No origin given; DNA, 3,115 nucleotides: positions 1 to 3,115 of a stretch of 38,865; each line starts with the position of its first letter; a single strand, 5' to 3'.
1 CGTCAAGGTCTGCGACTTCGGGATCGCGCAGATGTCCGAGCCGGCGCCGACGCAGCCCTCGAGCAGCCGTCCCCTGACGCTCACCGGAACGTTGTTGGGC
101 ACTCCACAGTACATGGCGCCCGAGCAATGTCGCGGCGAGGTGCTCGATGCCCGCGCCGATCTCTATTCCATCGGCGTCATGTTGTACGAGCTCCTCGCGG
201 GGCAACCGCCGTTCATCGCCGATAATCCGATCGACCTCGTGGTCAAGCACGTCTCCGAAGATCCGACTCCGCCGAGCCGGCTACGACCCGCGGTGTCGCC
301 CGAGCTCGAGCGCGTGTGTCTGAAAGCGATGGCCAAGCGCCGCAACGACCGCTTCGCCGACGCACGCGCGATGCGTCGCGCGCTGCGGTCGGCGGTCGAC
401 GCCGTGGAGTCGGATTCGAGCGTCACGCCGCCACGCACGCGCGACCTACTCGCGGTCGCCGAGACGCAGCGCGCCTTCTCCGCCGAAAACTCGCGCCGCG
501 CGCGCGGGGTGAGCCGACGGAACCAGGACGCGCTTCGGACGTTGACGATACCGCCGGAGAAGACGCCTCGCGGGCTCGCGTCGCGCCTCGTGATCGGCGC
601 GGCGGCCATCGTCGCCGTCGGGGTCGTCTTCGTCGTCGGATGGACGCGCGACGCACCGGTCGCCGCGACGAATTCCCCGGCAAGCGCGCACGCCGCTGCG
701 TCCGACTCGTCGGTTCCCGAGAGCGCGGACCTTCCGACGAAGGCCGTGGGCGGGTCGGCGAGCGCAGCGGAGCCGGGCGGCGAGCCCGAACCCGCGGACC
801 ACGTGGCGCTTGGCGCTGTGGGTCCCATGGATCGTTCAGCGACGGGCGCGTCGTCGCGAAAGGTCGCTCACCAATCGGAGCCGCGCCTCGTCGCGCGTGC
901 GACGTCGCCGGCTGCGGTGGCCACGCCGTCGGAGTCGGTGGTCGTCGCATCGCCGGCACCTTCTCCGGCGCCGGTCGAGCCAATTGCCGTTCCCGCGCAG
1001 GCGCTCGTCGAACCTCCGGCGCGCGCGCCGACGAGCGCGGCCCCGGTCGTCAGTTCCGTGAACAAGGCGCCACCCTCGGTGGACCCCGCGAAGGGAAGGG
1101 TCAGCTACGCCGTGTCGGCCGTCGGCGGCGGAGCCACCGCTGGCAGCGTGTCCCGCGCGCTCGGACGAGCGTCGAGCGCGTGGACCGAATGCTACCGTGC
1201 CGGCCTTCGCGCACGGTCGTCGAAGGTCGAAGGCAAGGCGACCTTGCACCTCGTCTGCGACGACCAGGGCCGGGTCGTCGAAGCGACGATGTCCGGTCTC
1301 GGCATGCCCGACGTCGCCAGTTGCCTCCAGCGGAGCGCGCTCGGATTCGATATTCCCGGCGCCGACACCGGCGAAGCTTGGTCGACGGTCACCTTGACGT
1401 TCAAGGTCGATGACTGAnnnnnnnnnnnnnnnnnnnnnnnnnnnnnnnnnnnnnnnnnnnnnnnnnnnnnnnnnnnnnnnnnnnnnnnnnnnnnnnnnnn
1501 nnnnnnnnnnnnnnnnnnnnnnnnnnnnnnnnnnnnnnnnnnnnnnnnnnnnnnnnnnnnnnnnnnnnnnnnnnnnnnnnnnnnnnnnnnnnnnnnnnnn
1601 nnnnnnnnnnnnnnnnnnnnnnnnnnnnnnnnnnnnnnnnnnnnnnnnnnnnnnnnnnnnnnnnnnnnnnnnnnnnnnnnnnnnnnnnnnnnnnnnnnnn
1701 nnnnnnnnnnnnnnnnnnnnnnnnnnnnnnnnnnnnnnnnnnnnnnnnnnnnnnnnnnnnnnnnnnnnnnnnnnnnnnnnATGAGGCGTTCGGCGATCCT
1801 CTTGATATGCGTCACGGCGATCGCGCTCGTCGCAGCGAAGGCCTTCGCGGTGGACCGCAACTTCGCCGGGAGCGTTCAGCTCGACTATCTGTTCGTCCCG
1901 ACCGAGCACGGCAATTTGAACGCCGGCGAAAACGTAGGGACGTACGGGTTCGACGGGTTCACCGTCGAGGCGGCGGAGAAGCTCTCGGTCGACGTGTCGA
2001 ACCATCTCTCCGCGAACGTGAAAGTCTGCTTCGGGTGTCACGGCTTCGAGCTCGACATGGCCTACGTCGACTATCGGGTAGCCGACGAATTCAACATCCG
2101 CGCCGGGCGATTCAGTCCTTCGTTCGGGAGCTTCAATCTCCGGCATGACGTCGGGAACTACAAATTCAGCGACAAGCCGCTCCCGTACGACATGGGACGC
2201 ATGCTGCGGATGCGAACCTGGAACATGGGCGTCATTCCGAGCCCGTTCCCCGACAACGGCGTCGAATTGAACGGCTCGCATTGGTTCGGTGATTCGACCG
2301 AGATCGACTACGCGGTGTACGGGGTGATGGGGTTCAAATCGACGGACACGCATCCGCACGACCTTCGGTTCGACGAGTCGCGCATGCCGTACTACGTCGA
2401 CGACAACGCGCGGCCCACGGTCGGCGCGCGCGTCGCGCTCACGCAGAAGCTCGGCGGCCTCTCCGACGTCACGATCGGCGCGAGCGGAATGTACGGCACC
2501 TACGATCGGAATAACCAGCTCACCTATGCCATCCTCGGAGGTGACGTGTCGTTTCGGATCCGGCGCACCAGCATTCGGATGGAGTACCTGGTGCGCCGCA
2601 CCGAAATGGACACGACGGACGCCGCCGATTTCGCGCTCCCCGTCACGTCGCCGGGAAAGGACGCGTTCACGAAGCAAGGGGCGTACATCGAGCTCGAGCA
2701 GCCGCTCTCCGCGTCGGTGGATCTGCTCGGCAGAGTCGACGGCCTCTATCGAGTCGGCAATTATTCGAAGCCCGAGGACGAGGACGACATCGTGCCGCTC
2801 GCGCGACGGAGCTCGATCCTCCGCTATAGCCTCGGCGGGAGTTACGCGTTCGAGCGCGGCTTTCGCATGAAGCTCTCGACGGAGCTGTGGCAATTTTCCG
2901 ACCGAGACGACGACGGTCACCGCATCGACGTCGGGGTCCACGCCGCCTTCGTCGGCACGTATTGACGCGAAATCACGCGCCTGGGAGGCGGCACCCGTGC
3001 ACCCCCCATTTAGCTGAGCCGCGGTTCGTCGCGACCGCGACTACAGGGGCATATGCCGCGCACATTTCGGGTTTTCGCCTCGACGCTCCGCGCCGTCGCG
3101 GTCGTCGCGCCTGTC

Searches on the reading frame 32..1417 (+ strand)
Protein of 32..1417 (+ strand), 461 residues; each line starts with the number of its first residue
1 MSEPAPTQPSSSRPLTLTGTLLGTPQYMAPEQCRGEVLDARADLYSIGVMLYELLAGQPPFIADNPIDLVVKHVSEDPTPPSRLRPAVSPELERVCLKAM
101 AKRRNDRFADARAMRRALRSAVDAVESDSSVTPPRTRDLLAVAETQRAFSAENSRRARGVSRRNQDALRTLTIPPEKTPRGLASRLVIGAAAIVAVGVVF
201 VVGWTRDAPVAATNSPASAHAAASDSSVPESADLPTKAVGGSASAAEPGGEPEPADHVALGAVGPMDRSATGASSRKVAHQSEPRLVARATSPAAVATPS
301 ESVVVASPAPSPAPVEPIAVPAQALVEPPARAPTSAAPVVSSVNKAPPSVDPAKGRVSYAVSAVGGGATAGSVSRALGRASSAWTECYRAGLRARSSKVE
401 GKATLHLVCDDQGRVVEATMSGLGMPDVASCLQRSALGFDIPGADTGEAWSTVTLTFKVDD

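Call 8: search_protein_families(library=pfam, proteins=[window:32-1417:+], max_evalue=0.001)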
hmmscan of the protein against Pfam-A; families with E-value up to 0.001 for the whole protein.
window:32-1417:+ (461 aa): 2 families
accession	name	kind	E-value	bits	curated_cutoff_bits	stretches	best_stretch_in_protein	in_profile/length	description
PF00069.31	Pkinase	-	1.4e-11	44.7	31.7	1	19-109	155-253/263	Protein kinase domain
PF07714.23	PK_Tyr_Ser-Thr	-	6.4e-05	22.8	23.1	1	25-107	168-248/258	Protein tyrosine and serine/threonine kinase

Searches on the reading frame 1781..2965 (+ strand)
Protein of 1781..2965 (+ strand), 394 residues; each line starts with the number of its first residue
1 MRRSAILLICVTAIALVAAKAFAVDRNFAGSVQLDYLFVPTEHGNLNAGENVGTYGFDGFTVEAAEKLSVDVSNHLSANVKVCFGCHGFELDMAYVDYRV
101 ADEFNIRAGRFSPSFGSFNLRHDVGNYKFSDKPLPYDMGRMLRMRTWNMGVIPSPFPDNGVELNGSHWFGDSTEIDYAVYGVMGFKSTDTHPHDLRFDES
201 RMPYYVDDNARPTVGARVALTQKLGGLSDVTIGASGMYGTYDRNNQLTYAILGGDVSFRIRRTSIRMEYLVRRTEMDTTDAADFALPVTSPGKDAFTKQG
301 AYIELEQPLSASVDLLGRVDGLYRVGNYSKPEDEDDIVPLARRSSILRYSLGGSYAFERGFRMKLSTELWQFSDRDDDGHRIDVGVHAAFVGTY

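Call 8: search_protein_families(library=pfam, proteins=[window:1781-2965:+], max_evalue=0.001)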
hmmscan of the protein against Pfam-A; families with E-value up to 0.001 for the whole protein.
window:1781-2965:+ (394 aa): 1 family
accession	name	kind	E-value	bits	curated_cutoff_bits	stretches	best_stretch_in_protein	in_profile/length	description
PF07396.17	Porin_O_P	-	0.00045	20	20.9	1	88-133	67-109/370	Phosphate-selective porin O and P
